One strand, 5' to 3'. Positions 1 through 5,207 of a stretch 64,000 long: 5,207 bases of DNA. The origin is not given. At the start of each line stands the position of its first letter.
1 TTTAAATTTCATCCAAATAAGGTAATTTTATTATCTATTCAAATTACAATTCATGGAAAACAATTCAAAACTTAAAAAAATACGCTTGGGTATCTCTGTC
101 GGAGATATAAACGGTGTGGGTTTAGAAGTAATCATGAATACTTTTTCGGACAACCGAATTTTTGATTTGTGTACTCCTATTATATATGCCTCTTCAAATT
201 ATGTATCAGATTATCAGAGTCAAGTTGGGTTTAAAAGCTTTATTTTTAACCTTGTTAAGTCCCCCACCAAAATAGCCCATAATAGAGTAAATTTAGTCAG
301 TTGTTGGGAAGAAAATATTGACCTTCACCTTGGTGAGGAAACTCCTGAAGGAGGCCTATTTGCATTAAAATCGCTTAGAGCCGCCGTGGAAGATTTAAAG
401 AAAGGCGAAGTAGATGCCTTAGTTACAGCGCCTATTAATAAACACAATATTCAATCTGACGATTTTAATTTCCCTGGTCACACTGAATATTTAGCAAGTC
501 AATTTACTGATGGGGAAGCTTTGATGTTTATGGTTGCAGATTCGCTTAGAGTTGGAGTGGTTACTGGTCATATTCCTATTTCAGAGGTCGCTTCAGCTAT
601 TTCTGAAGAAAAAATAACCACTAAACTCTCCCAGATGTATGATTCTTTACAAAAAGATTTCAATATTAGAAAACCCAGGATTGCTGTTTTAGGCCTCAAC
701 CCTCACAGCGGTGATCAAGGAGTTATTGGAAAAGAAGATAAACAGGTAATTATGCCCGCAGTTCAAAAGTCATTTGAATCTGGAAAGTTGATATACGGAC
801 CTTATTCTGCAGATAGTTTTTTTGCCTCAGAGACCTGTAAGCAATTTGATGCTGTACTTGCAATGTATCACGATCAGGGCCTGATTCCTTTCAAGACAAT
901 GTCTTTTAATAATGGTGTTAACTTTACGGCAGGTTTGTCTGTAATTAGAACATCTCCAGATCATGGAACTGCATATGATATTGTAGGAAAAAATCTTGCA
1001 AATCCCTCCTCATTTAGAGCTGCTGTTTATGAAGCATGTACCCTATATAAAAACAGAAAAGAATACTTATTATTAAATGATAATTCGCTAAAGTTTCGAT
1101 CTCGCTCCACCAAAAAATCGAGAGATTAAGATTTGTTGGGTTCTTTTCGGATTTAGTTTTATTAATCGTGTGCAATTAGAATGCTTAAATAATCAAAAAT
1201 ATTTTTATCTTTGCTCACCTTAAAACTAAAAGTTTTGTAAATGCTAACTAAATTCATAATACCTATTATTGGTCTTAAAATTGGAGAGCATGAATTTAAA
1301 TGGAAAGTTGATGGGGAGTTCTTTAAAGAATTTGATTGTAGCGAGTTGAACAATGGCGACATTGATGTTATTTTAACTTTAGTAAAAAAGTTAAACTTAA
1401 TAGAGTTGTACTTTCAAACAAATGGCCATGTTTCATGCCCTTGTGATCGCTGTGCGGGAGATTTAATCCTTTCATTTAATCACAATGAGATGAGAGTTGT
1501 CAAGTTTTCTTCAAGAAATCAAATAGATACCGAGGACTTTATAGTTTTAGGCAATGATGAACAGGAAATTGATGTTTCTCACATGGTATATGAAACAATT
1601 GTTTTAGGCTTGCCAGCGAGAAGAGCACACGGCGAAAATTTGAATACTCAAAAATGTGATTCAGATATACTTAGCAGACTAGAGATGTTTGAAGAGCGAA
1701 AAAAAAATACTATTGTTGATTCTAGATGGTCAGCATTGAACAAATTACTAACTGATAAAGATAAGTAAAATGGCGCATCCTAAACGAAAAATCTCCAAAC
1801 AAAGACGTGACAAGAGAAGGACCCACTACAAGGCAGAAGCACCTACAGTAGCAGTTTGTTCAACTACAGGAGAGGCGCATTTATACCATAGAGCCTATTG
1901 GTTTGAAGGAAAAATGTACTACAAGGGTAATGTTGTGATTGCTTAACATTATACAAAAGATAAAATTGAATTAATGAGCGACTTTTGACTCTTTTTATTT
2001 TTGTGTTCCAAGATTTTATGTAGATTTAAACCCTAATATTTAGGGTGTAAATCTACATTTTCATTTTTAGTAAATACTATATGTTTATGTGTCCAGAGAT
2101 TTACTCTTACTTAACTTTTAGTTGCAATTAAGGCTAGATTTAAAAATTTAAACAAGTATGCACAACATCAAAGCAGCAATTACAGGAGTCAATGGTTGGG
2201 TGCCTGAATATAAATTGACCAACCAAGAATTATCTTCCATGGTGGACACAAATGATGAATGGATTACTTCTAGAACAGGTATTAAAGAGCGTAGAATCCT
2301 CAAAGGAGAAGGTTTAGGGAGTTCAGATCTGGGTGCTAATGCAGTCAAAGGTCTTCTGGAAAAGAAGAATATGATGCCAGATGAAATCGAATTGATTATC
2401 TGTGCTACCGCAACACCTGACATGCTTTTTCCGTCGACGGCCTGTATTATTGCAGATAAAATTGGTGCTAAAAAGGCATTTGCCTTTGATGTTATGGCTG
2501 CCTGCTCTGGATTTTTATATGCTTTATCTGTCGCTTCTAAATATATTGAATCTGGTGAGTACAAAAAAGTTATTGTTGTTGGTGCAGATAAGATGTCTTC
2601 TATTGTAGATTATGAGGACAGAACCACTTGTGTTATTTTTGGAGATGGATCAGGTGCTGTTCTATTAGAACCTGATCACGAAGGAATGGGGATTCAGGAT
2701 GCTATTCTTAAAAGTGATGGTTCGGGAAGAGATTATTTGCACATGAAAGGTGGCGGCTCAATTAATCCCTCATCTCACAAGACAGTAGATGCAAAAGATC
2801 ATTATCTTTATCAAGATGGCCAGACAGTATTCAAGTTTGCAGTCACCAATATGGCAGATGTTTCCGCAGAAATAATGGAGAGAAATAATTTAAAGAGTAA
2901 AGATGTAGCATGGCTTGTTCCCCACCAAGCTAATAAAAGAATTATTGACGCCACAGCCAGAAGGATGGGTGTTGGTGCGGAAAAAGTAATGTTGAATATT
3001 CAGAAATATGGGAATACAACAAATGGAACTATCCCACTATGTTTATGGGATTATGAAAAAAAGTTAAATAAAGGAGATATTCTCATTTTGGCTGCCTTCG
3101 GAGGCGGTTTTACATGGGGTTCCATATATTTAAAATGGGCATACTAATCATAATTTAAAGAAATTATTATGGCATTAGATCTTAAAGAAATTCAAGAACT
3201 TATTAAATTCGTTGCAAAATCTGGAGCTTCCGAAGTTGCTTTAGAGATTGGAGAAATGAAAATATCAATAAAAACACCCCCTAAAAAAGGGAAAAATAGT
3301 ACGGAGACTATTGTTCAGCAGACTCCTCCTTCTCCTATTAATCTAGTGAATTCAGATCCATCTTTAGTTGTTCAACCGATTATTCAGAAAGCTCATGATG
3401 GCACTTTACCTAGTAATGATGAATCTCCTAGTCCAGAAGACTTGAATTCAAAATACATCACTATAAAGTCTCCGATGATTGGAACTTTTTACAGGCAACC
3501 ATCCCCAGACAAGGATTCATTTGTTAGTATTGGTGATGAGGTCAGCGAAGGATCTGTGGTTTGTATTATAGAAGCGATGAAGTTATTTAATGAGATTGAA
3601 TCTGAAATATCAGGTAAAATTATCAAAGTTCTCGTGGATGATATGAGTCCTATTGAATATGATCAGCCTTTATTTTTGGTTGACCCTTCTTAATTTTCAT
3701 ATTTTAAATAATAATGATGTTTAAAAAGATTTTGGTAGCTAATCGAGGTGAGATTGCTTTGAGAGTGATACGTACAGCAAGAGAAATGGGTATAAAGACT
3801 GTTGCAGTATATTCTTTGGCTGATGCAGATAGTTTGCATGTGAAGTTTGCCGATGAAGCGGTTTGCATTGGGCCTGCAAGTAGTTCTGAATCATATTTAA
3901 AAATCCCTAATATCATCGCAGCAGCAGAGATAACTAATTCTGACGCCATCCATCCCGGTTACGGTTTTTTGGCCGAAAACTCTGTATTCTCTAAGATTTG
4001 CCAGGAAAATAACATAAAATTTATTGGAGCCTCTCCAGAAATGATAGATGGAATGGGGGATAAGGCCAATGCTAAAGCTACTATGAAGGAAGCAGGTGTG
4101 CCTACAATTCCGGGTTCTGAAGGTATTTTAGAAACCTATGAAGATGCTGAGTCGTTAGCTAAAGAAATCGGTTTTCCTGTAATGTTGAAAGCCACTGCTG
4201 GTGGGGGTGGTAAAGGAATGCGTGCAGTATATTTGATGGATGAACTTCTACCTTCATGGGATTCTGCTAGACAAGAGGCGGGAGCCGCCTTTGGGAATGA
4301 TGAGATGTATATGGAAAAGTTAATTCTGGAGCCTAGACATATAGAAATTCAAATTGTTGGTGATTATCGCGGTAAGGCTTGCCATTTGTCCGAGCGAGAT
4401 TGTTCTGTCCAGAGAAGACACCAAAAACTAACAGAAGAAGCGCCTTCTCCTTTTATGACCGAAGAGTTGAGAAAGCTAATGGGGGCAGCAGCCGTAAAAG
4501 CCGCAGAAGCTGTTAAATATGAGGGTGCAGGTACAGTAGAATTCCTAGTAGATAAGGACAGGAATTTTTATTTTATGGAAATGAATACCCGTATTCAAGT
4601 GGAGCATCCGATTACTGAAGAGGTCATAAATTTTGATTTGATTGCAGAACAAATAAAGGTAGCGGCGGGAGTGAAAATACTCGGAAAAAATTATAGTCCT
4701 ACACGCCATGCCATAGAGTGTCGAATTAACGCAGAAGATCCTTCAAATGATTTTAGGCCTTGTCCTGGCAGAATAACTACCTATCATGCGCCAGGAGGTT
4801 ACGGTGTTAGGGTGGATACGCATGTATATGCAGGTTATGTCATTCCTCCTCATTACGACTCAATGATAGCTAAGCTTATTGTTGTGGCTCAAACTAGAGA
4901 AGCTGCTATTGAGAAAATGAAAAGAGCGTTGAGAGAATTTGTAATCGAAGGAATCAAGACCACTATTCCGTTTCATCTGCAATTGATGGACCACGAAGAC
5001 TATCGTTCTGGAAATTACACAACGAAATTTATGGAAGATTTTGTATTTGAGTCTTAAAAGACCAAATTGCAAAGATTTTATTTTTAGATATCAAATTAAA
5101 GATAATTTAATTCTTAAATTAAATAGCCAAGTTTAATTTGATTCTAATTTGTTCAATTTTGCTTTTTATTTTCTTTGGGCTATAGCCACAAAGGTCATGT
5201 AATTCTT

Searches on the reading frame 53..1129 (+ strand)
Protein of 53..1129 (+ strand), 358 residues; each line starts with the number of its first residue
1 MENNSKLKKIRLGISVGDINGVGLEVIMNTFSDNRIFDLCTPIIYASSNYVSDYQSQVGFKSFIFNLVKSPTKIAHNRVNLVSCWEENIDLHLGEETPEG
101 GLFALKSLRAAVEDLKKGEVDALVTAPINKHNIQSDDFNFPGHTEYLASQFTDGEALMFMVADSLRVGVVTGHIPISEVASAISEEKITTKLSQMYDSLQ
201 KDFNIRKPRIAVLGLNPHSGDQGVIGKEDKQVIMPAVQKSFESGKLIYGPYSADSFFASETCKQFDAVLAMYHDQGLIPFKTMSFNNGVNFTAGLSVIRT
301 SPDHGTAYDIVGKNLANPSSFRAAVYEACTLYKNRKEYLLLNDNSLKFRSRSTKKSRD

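Call 39: search_protein_families(library=pfam, max_evalue=0.00001, proteins=[window:53-1129:+])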
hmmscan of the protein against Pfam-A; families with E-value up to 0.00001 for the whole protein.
window:53-1129:+ (358 aa): 1 family
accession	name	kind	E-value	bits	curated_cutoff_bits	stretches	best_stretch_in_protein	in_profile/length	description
PF04166.17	PdxA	-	1.4e-106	356.5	27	1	39-328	2-286/286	Pyridoxal phosphate biosynthetic protein PdxA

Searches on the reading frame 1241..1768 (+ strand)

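Call 39: search_protein_families(library=pfam, max_evalue=0.00001, proteins=[window:1241-1768:+])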
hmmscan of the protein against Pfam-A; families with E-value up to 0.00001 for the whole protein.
window:1241-1768:+ (175 aa): 1 family
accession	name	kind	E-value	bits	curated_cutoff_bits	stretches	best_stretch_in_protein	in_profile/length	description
PF02620.22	YceD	-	1.7e-13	51.1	33.2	1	58-169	3-118/119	Large ribosomal RNA subunit accumulation protein YceD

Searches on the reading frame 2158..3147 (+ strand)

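Call 39: search_protein_families(library=pfam, max_evalue=0.00001, proteins=[window:2158-3147:+])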
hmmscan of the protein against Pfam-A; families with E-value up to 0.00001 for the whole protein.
window:2158-3147:+ (329 aa): 3 families
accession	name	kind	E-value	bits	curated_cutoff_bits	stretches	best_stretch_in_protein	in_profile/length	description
PF08545.16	ACP_syn_III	-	1.9e-31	108.2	24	1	110-188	1-80/80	3-Oxoacyl-[acyl-carrier-protein (ACP)] synthase III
PF08541.16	ACP_syn_III_C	-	5.5e-30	103.8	26.6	1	240-327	1-90/90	3-Oxoacyl-[acyl-carrier-protein (ACP)] synthase III C terminal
PF00108.29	Thiolase_N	-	1.2e-08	35.1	26.4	1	53-153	21-122/260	Thiolase, N-terminal domain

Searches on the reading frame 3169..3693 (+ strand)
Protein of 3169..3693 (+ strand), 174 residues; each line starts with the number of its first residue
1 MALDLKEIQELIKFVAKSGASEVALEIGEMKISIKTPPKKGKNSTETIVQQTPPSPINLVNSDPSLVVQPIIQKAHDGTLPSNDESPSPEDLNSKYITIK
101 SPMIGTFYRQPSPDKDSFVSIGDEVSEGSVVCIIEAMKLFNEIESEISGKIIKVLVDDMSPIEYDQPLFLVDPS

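Call 39: search_protein_families(library=pfam, max_evalue=0.00001, proteins=[window:3169-3693:+])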
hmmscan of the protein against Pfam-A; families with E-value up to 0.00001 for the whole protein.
window:3169-3693:+ (174 aa): 1 family
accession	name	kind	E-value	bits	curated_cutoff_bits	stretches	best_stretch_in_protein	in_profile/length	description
PF00364.28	Biotin_lipoyl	-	1.1e-19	70.5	22.1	1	98-169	2-71/73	Biotin-requiring enzyme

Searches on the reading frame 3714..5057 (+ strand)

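Call 39: search_protein_families(library=pfam, max_evalue=0.00001, proteins=[window:3714-5057:+])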
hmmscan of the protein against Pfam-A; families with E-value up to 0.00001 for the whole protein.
window:3714-5057:+ (447 aa): 5 families
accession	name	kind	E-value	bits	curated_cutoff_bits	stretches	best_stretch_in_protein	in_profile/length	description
PF02786.22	CPSase_L_D2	-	2.9e-72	243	19.8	1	116-321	1-207/211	Carbamoyl-phosphate synthase L chain, ATP binding domain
PF00289.28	Biotin_carb_N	-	8.8e-45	152.1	25.5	1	2-111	1-110/110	Biotin carboxylase, N-terminal domain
PF02785.25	Biotin_carb_C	-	1.8e-44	150.7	32.4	1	335-441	1-107/108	Biotin carboxylase C-terminal domain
PF07478.18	Dala_Dala_lig_C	-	1.2e-08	35.2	24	1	143-292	26-174/204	D-ala D-ala ligase C-terminus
PF02222.28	ATP-grasp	-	2.8e-06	27.5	27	1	138-293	15-162/179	ATP-grasp domain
